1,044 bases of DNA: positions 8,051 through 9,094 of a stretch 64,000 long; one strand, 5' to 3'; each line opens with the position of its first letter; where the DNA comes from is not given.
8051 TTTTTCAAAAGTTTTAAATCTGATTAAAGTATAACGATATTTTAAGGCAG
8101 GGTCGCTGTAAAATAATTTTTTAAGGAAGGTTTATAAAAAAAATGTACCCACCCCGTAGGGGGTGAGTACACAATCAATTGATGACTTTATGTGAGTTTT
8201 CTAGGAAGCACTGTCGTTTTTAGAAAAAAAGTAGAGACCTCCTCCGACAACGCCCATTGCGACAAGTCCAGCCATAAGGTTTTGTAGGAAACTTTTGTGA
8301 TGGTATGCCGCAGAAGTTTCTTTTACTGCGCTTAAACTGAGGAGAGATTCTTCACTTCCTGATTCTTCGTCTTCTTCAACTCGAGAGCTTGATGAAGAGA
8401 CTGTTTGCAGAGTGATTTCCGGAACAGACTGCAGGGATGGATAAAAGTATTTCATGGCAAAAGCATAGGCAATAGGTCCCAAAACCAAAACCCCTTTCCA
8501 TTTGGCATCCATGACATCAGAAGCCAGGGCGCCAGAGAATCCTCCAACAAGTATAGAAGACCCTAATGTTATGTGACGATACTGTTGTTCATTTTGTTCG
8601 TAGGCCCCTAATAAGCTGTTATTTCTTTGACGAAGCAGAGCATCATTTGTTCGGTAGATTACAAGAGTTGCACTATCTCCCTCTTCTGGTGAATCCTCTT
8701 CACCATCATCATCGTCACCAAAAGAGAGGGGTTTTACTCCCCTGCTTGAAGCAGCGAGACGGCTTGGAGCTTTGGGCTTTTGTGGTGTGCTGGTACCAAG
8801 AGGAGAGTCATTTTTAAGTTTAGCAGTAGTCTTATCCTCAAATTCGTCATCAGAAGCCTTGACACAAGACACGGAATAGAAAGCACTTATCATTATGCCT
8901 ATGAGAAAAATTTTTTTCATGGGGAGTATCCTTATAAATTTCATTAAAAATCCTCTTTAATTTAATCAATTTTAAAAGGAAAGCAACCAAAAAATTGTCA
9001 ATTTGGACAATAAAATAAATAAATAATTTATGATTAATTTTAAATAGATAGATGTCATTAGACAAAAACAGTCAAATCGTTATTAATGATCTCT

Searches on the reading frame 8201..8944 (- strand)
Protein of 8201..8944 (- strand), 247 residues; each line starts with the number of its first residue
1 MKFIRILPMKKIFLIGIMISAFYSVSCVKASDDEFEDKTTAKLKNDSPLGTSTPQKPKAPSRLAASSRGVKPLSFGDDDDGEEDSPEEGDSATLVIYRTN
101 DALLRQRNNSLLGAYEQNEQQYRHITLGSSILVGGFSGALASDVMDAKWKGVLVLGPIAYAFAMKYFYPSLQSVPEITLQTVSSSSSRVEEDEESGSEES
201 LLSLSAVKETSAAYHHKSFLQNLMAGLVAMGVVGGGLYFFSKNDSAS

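Call 106: search_protein_families(library=ncbifam, proteins=[window:8201-8944:-], max_evalue=0.1)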
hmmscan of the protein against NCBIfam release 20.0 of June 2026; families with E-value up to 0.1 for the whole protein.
window:8201-8944:- (247 aa): 1 family
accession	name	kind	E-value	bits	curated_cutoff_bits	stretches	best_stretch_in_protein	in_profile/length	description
NF033603.1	mini-MOMP_1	subfamily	0.078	12.7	75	0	9-37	1-29/63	mini-MOMP protein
